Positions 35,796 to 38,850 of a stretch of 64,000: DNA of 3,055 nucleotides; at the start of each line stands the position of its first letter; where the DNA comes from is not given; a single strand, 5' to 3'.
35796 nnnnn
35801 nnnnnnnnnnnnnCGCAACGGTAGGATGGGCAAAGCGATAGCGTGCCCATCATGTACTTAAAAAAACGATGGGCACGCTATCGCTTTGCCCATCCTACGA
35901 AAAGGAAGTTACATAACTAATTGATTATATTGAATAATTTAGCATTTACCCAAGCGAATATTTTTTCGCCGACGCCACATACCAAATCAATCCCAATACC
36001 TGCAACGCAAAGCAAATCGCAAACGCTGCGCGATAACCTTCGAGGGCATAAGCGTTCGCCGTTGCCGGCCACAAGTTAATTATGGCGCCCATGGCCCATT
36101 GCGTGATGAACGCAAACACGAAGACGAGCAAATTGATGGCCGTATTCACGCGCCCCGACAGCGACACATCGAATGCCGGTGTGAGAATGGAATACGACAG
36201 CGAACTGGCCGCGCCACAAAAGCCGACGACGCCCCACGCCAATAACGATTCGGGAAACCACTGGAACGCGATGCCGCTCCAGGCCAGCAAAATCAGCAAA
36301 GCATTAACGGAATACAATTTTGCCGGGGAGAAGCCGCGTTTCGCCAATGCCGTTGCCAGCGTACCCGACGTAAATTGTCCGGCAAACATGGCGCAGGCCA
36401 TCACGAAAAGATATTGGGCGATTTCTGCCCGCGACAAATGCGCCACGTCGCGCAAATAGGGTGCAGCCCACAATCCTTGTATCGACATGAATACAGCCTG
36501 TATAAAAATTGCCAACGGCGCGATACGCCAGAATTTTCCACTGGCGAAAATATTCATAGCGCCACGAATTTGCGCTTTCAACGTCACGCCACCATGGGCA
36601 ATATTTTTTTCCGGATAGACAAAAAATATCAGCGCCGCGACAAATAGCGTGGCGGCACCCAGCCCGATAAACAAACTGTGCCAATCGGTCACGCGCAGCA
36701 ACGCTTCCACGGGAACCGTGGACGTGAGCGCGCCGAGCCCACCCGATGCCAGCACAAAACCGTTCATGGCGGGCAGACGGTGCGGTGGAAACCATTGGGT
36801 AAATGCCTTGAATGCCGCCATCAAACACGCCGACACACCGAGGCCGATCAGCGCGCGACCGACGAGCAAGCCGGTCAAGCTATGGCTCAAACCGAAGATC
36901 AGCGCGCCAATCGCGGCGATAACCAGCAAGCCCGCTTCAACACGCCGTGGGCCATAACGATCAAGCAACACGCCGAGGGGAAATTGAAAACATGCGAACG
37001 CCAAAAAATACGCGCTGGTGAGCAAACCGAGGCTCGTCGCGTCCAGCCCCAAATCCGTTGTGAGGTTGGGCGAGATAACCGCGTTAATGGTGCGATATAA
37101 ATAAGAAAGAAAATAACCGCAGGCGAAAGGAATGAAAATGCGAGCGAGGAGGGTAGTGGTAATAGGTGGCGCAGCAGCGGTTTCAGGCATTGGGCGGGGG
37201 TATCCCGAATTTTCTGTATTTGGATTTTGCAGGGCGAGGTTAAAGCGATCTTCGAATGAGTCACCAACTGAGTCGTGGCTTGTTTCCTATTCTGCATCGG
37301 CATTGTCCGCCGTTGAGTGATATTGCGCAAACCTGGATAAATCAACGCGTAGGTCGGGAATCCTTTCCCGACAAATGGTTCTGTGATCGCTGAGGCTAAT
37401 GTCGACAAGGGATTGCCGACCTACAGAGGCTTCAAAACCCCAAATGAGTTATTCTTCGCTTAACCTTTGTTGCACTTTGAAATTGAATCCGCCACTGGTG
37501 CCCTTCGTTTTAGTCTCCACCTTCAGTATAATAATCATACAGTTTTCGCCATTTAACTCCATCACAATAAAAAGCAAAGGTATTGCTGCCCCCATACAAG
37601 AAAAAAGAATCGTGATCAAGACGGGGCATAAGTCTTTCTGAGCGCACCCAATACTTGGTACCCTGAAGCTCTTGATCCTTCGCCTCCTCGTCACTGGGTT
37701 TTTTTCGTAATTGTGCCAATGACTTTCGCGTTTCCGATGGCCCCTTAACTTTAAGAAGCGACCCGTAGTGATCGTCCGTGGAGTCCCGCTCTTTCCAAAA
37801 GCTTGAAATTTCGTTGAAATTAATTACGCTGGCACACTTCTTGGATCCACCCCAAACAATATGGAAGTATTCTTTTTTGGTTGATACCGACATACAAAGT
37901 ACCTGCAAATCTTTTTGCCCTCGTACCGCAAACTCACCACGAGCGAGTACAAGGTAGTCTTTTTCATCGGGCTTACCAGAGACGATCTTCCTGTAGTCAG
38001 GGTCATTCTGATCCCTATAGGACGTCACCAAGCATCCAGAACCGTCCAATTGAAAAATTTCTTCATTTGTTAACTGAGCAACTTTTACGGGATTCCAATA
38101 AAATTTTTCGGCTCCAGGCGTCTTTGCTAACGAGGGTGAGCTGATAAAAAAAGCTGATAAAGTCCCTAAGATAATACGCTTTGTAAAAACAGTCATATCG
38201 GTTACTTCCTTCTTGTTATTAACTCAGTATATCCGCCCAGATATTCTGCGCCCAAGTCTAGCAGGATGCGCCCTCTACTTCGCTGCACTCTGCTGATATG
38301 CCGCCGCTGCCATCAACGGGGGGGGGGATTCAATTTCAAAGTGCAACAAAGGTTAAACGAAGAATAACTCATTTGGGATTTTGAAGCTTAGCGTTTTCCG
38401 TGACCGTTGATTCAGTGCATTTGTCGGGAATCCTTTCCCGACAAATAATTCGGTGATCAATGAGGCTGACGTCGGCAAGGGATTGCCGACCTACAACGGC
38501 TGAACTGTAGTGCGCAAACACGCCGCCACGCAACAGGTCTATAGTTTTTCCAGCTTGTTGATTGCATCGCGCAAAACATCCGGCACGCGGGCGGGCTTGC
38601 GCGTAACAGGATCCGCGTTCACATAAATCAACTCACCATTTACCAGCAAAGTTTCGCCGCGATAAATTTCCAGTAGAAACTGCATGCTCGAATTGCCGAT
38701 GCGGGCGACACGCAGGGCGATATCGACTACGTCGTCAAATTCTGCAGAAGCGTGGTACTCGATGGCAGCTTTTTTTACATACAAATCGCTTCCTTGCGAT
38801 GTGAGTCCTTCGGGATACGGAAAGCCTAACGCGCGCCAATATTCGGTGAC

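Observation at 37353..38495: Single-gene cassette bounded by 62-bp near-perfect inverted repeats and nested inside duplicated 73-bp REP units, with no transposase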

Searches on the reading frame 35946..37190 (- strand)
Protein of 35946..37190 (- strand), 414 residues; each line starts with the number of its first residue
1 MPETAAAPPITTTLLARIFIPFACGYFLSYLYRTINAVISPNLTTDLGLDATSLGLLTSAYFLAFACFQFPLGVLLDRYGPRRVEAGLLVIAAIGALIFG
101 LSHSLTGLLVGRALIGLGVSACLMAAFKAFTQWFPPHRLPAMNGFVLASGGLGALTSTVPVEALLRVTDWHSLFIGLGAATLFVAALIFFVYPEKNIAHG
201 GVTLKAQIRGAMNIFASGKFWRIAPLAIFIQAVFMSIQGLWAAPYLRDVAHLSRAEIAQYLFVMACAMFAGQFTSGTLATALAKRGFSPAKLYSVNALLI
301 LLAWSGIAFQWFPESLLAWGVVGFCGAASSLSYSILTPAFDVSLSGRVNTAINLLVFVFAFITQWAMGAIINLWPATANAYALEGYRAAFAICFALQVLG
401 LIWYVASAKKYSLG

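Call 7: search_protein_families(library=pfam, proteins=[window:35946-37190:-], max_evalue=1)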
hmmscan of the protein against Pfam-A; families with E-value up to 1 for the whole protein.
window:35946-37190:- (414 aa): 2 families
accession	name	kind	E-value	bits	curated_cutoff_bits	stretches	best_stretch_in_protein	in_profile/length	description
PF07690.21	MFS_1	-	5.9e-36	124.5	33.4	1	23-361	2-344/347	Major Facilitator Superfamily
PF09157.17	TruB-C_2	-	0.18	12.2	21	1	157-181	22-46/57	Pseudouridine synthase II TruB, C-terminal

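Call 49: find_encoding_contigs(protein=window:35946-37190:-, flank=6000, max_places=5)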
Protein window:35946-37190:- (414 aa): 1 contig read that carries it; 1 place shown.
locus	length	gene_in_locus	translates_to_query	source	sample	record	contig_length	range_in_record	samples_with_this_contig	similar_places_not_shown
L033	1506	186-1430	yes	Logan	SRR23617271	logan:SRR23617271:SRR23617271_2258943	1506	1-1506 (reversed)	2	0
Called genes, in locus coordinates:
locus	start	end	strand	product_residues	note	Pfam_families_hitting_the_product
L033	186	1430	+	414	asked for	PF07690:MFS_1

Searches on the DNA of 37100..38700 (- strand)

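Call 60: search_dna_similar(query=window:38326-38430:-, collection=plasmids, mode=distant, max_evalue=0.01, max_rows=15)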
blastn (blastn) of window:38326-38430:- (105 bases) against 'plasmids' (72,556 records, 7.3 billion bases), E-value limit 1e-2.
No match.
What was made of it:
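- Tried and rejected: blastn of the extended right arm against plasmids gave no match (call 60).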

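Call 68: search_rna_families(source=window, start=37100, end=38700, threshold=evalue, max_evalue=1)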
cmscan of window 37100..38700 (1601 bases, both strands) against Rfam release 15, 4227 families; matches with E-value up to 1: 1.
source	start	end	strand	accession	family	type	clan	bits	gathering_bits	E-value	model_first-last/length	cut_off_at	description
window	37486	37542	-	RF01134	sR30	Gene; snRNA; snoRNA; CD-box;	-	17.4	38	0.16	1-57/57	no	Small nucleolar RNA sR30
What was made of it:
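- No Rfam family matches (call 68).
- Tried and rejected: An Rfam scan gave only a sub-threshold snoRNA-like hit (call 68).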
